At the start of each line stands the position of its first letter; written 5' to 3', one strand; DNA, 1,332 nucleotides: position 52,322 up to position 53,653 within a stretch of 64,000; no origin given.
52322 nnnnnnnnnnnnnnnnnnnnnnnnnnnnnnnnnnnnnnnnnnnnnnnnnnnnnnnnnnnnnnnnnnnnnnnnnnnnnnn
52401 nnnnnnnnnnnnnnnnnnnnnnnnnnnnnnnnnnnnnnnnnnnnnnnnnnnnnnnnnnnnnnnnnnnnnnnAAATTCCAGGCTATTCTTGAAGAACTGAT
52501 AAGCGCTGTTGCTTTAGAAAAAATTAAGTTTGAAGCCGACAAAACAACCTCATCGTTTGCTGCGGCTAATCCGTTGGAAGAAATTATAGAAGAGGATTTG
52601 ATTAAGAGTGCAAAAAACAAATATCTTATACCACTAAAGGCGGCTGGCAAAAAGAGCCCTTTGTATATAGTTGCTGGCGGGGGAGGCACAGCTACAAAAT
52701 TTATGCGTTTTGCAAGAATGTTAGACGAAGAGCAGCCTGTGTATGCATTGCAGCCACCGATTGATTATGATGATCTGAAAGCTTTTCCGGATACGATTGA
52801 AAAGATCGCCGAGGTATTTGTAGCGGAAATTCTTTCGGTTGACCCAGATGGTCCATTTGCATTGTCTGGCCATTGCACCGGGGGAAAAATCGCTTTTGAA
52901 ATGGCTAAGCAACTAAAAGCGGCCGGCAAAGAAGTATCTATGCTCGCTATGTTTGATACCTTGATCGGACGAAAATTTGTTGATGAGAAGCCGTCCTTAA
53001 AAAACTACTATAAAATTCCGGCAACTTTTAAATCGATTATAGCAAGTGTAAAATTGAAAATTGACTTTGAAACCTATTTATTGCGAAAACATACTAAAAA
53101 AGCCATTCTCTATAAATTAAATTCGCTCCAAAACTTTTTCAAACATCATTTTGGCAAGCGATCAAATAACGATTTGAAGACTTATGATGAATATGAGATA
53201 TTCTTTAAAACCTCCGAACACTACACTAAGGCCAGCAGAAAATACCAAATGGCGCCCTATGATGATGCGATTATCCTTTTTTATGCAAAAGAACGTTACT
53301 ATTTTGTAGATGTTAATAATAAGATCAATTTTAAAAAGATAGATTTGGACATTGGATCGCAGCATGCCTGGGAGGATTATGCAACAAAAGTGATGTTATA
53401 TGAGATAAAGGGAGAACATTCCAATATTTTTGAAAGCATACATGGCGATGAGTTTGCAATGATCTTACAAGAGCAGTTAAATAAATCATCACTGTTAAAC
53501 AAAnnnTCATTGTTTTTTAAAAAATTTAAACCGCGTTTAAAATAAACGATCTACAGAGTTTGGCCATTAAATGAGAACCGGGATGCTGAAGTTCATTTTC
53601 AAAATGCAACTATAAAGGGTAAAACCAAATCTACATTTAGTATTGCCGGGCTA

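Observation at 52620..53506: Terminal thioesterase has a cysteine nucleophile (GHCTG)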

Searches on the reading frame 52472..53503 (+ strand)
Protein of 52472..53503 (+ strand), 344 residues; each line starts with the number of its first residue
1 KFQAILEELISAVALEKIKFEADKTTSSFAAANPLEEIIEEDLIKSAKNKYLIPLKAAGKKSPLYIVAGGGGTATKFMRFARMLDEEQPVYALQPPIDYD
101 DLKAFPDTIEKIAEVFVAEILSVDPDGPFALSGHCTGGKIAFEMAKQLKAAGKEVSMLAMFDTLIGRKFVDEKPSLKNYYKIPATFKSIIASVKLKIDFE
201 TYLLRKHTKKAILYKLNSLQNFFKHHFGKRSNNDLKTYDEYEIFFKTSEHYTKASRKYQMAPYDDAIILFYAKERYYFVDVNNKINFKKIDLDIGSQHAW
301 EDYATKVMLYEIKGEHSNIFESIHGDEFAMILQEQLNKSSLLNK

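Call 7: search_protein_families(library=pfam, proteins=[window:52472-53503:+], max_evalue=0.01)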
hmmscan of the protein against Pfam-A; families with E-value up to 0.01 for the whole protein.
window:52472-53503:+ (344 aa): 2 families
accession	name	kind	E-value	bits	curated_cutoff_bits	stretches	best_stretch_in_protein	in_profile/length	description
PF00975.26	Thioesterase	-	1.1e-20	75.3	26.4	1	63-163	2-102/226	Thioesterase domain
PF00070.33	Pyr_redox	-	0.0059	17.5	22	0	137-169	7-38/82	Pyridine nucleotide-disulphide oxidoreductase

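Call 8: search_solved_structures(query=window:52472-53503:+, max_evalue=1, show_alignments=5)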
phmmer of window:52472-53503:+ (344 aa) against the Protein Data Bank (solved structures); distinct sequences matched with E-value up to 1: 56.
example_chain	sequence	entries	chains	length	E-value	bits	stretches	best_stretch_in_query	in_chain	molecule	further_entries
7dxo_A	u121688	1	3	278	1.1e-14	58.1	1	51-163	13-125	Non-ribosomal peptide synthetase 4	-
7crn_A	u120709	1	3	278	1.5e-14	57.6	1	51-163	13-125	Non-ribosomal peptide synthetase 4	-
4zxh_A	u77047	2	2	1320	3.4e-14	56.4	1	28-164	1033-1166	ABBFA_003403 | Tyrocidine synthetase 3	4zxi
2roq_A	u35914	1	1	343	2.2e-09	40.6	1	40-163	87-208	Enterobactin synthetase component F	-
3tej_A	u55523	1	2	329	2.5e-09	40.5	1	40-163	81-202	Enterobactin synthase component F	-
9f7b_A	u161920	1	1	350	1e-08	38.5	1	55-164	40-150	3-hydroxyacyl-[acyl-carrier-protein] dehydratase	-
5ja1_A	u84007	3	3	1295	3.3e-08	36.7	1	40-163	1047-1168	Enterobactin synthase component F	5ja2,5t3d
6ojc_A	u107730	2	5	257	2.5e-07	33.9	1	47-163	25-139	NocB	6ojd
8tqv_A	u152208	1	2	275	3.7e-07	33.3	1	57-180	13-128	Polyketide synthase Pks13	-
5v3z_A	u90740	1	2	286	4e-07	33.2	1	57-180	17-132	Polyketide synthase Pks13 (Termination polyketide synthase)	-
5v3w_A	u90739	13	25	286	4.1e-07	33.2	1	57-180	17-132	Polyketide synthase Pks13 (Termination polyketide synthase) | Polyketide synthase Pks13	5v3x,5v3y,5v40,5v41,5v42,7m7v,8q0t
7vjt_A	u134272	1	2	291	4.4e-07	33.1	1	57-180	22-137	Polyketide synthase Pks13 (Termination polyketide synthase)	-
3lcr_A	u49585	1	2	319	5.6e-07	32.7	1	77-161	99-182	Tautomycetin biosynthetic PKS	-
6fvj_A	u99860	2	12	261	1.4e-06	31.4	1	63-159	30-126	Thioesterase | Probable thioesterase TesA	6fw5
2k2q_B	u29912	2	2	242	3e-06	30.3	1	58-152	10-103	Surfactin synthetase thioesterase subunit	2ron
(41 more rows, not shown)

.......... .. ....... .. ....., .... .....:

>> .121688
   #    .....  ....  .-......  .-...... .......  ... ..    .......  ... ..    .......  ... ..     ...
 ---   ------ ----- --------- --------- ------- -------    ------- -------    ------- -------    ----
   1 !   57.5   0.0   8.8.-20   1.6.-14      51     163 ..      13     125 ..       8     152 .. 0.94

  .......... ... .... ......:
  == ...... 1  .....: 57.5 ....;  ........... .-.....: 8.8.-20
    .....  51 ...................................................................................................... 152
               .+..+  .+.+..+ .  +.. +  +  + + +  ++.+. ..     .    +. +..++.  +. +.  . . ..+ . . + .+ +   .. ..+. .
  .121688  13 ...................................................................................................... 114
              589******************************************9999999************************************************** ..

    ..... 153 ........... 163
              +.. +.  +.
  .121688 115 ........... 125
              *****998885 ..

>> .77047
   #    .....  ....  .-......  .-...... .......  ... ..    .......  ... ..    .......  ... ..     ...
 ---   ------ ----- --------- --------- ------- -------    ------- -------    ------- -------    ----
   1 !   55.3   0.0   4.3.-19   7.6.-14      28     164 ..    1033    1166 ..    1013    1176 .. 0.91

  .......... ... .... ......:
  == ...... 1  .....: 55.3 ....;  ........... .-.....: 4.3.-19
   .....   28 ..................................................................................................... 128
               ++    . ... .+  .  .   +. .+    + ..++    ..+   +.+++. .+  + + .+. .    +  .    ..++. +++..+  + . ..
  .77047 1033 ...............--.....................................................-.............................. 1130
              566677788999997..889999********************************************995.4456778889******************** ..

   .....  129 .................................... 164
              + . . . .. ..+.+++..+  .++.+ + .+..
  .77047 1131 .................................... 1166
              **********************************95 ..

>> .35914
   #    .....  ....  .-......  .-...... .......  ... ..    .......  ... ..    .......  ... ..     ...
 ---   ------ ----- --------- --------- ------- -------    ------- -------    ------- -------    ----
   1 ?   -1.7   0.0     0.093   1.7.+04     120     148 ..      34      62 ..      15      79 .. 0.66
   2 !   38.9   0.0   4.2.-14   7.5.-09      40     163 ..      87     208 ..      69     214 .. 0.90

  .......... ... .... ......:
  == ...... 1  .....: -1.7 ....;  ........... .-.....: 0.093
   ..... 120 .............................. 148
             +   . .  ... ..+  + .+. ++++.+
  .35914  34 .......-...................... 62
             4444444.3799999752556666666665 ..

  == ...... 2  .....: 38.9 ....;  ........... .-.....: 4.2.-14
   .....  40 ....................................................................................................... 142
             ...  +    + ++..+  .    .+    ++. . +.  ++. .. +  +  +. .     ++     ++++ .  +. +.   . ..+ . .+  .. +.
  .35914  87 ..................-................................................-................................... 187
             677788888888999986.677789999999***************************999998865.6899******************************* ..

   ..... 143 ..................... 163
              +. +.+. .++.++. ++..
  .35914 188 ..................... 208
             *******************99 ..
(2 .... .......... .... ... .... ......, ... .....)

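Call 11: find_homologous_proteins(query=window:52595-53503:+, max_evalue=0.001)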
Query window:52595-53503:+ (303 aa): 15 proteins with E <= 0.001 among 1075 candidates.
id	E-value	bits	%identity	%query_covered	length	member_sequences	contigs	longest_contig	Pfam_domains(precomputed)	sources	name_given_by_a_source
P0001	3.4e-118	413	63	96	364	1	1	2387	PF00975.27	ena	-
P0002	5.1e-92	327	51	95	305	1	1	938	PF00975.27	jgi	-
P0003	2.5e-83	298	50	96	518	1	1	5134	PF00550.32,PF13193.13,PF00975.27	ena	-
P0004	2.9e-78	282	47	98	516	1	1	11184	PF00550.32,PF13193.13,PF00975.27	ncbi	ncbi:MAG: thioesterase domain-containing protein [Ferruginibacter sp.]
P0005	9.0e-77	277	46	97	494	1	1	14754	PF00550.32,PF13193.13,PF00975.27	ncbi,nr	ncbi:MAG: Amino acid adenylation domain protein, partial [Mucilaginibacter sp.]|nr:Amino acid adenyl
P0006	1.6e-75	273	45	95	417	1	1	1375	PF00668.26,PF00975.27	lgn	-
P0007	1.2e-68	250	45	94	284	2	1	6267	PF00975.27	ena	-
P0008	2.8e-66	242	42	96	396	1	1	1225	PF00550.32,PF00975.27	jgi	jgi:thioesterase domain-containing protein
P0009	2.2e-57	213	58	57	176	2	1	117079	PF00975.27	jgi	jgi:thioesterase domain-containing protein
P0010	7.0e-36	143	38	95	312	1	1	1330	PF00975.27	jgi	jgi:thioesterase domain-containing protein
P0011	3.1e-32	131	36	97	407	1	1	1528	PF00550.32,PF00561.27,PF00975.27,PF12146.16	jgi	jgi:thioesterase domain-containing protein/acyl carrier protein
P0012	6.4e-30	123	35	97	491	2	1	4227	PF00550.32,PF13193.13,PF00975.27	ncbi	-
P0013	3.6e-29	121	37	76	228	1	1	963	PF00975.27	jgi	-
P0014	1.4e-27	115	35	76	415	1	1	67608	PF00550.32,PF00561.27,PF00975.27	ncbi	-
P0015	2.9e-19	88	31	88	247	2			PF00975.27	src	-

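Call 22: find_related_loci(query=window:52595-53503:+, collection=genome_contigs, flank=10000)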
Query window:52595-53503:+ (303 aa) in genome_contigs; peptide patterns used: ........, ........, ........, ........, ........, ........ (x = any residue, [..] = any of these).
298 stretches matched a pattern; 102 encode a relative of the query (tblastn E <= 1e-3); the best 80 are kept; 80 distinct loci.
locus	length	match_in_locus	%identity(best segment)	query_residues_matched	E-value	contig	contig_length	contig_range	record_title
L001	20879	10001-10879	62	6-298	1e-126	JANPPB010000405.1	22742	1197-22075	MAG: Segetibacter sp. isolate VAR_83_metabat_506 VAR_83_k141_4465726, whole genome shotgun sequence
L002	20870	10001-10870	63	8-297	2e-125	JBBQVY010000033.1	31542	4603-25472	MAG: Chitinophagales bacterium isolate Co_metawrap_2021 Cmw_2021_k141_3657466_length_31542_cov_35.9955, whole genome sho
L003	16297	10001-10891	62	3-298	1e-124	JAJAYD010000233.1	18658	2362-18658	MAG: Chitinophagaceae bacterium isolate CAN_BIN01 c_000000132875, whole genome shotgun sequence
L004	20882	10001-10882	53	9-302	5e-103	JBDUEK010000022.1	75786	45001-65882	MAG: Ferruginibacter sp. isolate cluster4_bin.93 NODE_211_length_75786_cov_16.357713, whole genome shotgun sequence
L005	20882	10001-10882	51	9-302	4e-96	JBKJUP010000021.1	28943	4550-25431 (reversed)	MAG: Ferruginibacter sp. isolate ant_bin.75 S1Ck117_5467688_flag_0_multi_24.0000_len_28943, whole genome shotgun sequenc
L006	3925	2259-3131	43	4-302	2e-72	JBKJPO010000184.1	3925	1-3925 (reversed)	MAG: Chitinophagaceae bacterium isolate ant_bin.461 k117_2537857, whole genome shotgun sequence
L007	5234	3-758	47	52-302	2e-69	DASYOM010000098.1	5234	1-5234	MAG TPA_asm: Chitinophagaceae bacterium isolate SMAG_U4429 k141_342814, whole genome shotgun sequence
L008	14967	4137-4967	41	9-298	1e-55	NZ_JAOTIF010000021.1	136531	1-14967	Paraflavisolibacter caeni strain LB-8 LB-8_scaffold21, whole genome shotgun sequence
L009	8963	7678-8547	62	8-297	2e-126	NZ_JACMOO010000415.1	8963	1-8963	MAG: Ferruginibacter sp. isolate LF-bin-269 FL-bin-269-contig-k141_2640969, whole genome shotgun sequence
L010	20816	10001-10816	37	3-296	4e-48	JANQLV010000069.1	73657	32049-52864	MAG: Saprospiraceae bacterium isolate PL25a_bin.71 k99_4062299, whole genome shotgun sequence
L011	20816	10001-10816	35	3-296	4e-46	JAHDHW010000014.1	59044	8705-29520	MAG: Saprospiraceae bacterium isolate MAG-79 RZ_1406, whole genome shotgun sequence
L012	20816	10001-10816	35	7-297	2e-45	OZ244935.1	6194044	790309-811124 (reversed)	MAG: Saprospiraceae bacterium isolate 4d9a4a3e-d3a1-4ae7-932c-1580e2315ff4 genome assembly, chromosome: 1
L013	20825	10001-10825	34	3-297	6e-44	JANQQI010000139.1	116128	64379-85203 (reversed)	MAG: Saprospiraceae bacterium isolate IP29b_bin.23 k99_1976271, whole genome shotgun sequence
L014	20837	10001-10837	35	3-302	5e-44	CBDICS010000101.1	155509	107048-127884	MAG: Saprospiraceae bacterium isolate a23b7677-c5c3-4575-ba98-54ad289a6580 genome assembly, contig: contig_101, whole ge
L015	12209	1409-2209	37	11-299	1e-43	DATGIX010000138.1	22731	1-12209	MAG TPA_asm: Puia sp. isolate SMAG_U9818 k141_56642, whole genome shotgun sequence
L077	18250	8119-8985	43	5-298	1e-75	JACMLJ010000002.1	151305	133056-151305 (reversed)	MAG: Ferruginibacter sp. isolate ES-bin-300 ES-bin-300-contig-k141_127846, whole genome shotgun sequence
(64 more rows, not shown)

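Call 26: search_protein_representatives(protein=window:52595-53503:+)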
Query: 303 residues. Proteins with E-value up to 0.001 (for the whole library): 28029; up to 1e-10: 8937; up to 1e-30: 77. The best 150 are listed.
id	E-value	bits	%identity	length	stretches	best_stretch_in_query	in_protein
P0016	3.3e-129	447.2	67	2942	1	2-300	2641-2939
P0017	6.6e-94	331.3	54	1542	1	4-299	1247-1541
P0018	1.3e-90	320.5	52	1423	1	9-298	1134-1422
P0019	1.4e-87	310.6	48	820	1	7-296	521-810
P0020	1.6e-84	300.5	47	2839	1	2-297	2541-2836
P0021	1.3e-82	294.3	48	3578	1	8-296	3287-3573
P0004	9.2e-79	281.6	48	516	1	6-298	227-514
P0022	1.6e-77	277.5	45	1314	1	7-298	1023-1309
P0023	4.3e-77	276.2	48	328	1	6-297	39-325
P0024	1.2e-76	274.7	47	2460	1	4-299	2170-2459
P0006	5.2e-76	272.6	45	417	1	6-297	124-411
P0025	2.1e-74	267.3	47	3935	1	10-298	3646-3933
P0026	7.3e-74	265.6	46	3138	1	5-298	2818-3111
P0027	1.1e-73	265.0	45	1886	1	4-298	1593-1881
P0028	3.7e-73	263.2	47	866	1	8-299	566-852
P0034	8.7e-70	252.2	46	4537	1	10-295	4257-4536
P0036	4.6e-68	246.5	47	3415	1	6-297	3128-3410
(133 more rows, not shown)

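Call 29: predict_structure(alignment_id=A1)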
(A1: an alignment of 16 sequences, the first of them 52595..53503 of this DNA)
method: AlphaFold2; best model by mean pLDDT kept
length: 303 residues; sequences in the alignment: 16
mean_pLDDT: 83.2   pTM: 0.81
mean pLDDT of the five models: 83.2, 80.8, 79.7, 76.9, 74.5
residues with pLDDT >= 90: 124; 70-90: 132; 50-70: 27; < 50: 20
segments of 3 or more residues with pLDDT < 50: 1-7, 190-196
pLDDT, mean of each block of 10 residues (from residue 1): 49 92 90 87 95 88 92 96 92 95 97 96 69 51 65 84 86 79 66 53 84 89 94 85 85 87 94 84 86 91 62
secondary structure, 60 per line:
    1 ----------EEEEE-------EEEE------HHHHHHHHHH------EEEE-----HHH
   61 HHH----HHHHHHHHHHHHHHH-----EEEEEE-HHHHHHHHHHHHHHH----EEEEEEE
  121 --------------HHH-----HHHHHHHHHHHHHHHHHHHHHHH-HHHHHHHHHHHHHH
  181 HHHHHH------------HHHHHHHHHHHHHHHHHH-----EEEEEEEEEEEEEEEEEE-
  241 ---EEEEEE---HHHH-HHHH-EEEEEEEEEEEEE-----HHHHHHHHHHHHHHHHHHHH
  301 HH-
elements in order: E11-15 E23-26 H33-42 E49-52 H58-63 H68-82 E88-93 H95-109 E114-120 H143-165 H167-186 H199-216 E222-239 E244-249 H253-256 H258-261 E263-275 H281-302

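Call 33: fold_search(model_id=the predicted structure, library=pdb)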
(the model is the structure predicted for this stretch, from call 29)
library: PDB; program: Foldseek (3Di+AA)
matches with E <= 10: 1695; with E <= 0.001: 880
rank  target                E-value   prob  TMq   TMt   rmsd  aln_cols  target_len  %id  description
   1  4zxh                  5.0e-16  1.00  0.64  0.16   7.6       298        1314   22  Crystal Structure of holo-AB3403 a four domain nonribosomal peptide synthetase from Acinetobacter Baumanii (released 2015-12-30)
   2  5v3x_A                1.8e-15  1.00  0.61  0.68   8.1       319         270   16  Crystal Structure of Mtb Pks13 Thioesterase domain in complex with inhibitor TAM1 (released 2017-07-05)
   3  7m7v_A                2.9e-15  1.00  0.60  0.67  10.5       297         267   18  Crystal Structure of Mtb Pks13 Thioesterase domain in complex with Compound 6 (released 2022-02-16)
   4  5v41_B                4.2e-15  1.00  0.59  0.65   9.2       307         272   18  Crystal Structure of Mtb Pks13 Thioesterase domain in complex with inhibitor TAM5 (released 2017-07-05)
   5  8tqv_A                5.0e-15  1.00  0.59  0.66   8.9       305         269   17  Crystal Structure of Mtb Pks13 Thioesterase domain in complex with inhibitor X20403 (released 2024-04-24)
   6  5v41_A                6.4e-15  1.00  0.62  0.69  10.2       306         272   18  Crystal Structure of Mtb Pks13 Thioesterase domain in complex with inhibitor TAM5 (released 2017-07-05)
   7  8q0t_B                6.4e-15  1.00  0.57  0.64   9.8       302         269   18  Identification and optimisation of novel inhibitors of the Polyketide synthetase 13 thioesterase domain with antituber (released 2023-11-22)
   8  8tqv_B                8.2e-15  1.00  0.59  0.65   8.9       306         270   17  Crystal Structure of Mtb Pks13 Thioesterase domain in complex with inhibitor X20403 (released 2024-04-24)
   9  5v3y_B                8.7e-15  1.00  0.58  0.64   8.4       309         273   17  Crystal Structure of Mtb Pks13 Thioesterase domain in complex with inhibitor TAM16 (released 2017-07-05)
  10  5v3w_B                1.1e-14  1.00  0.58  0.64   9.6       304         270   18  Crystal Structure of the Apo form of Thioesterase domain of Mtb Pks13 (released 2017-07-05)
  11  7dxo_A                1.2e-14  1.00  0.61  0.70   8.5       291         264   21  The mutant of bifunctional thioesterase catalyzing epimerization and cyclization (released 2022-01-26)
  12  8q0u_B                1.2e-14  1.00  0.62  0.68   9.9       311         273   18  Identification and optimisation of novel inhibitors of the Polyketide synthetase 13 thioesterase domain with antituber (released 2023-11-22)
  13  5v3x_B                1.3e-14  1.00  0.61  0.68  10.0       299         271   19  Crystal Structure of Mtb Pks13 Thioesterase domain in complex with inhibitor TAM1 (released 2017-07-05)
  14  7crn_C                1.4e-14  1.00  0.61  0.69   8.5       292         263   20  The Functional Characterization and Crystal Structure of the Bifunctional Thioesterase Catalyzing Epimerization and Cy (released 2021-08-18)
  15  7vjt_A                1.6e-14  1.00  0.60  0.65   8.7       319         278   17  Crystal Structure of Mtb Pks13-TE in complex with inhibitor coumestan derivative 8 (released 2022-09-28)
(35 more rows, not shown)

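Call 36: search_protein_families(library=ncbifam, proteins=[window:52595-53503:+], max_evalue=0.01)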
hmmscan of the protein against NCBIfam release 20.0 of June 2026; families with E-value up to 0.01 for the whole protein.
window:52595-53503:+ (303 aa): 3 families
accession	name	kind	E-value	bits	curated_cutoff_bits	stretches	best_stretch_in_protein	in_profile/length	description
NF040607.1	mycolic_Pks13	equivalog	1.2e-14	52.8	2100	1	19-295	1420-1675/1680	polyketide synthase Pks13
NF007605.2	PRK10252.1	equivalog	1.1e-07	29.7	2400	1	11-123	1057-1167/1292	enterobactin non-ribosomal peptide synthetase EntF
NF011457.0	PRK14875.1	equivalog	0.00061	18.9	307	1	16-109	128-221/372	acetoin dehydrogenase dihydrolipoyllysine-residue acetyltransferase subunit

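Call 39: list_cluster_members(proteins=[P0016, P0017, P0018, P0020, P0021, P0024, P0025, P0026, P0034, P0036])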
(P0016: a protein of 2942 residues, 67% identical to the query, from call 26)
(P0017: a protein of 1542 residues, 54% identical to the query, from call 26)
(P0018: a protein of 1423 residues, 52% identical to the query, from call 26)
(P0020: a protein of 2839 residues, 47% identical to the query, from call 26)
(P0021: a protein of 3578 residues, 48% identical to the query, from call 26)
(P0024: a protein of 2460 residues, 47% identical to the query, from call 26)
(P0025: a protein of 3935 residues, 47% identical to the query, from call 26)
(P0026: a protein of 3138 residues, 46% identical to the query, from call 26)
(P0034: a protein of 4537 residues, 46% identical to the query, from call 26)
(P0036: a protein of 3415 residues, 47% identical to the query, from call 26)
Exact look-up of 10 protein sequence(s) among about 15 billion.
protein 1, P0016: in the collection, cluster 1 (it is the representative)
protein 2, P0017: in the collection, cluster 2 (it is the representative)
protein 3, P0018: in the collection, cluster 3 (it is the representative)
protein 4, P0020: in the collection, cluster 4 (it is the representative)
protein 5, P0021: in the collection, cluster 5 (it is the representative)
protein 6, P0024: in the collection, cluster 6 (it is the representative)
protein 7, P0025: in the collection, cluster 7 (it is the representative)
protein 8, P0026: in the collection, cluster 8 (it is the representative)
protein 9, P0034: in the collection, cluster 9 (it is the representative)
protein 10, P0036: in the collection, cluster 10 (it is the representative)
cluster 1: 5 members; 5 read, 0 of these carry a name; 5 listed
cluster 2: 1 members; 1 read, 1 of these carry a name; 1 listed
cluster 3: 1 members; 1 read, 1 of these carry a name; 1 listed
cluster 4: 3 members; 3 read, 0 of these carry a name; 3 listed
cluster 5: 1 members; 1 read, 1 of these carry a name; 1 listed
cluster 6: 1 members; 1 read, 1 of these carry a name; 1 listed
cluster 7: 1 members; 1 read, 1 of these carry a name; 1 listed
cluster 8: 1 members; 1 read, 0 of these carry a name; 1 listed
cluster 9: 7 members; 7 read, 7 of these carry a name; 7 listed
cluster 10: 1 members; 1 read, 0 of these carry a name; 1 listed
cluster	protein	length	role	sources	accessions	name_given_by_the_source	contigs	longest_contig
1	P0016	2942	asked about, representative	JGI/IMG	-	-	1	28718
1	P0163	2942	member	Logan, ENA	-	-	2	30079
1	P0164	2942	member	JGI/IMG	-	-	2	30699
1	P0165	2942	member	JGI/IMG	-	-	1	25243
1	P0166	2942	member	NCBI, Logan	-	-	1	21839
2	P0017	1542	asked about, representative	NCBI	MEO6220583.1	MAG: amino acid adenylation domain-containing protein, partial [Ginsengibacter sp.]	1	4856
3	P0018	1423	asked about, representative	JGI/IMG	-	amino acid adenylation domain-containing protein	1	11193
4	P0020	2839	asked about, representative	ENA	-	-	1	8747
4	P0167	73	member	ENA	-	-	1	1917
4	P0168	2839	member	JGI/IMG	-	-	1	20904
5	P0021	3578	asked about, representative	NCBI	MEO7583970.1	MAG: amino acid adenylation domain-containing protein [Ferruginibacter sp.]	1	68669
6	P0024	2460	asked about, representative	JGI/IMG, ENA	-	amino acid adenylation domain-containing protein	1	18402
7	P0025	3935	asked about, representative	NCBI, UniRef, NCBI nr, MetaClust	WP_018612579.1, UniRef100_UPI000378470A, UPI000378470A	non-ribosomal peptide synthetase [Segetibacter koreensis] | non-ribosomal peptide synthetase n=1 Tax=Segetibacter koreensis TaxID=398037 ... | status=active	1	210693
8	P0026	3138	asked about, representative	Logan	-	-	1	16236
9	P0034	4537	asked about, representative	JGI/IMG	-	amino acid adenylation domain-containing protein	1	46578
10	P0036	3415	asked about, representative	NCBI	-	-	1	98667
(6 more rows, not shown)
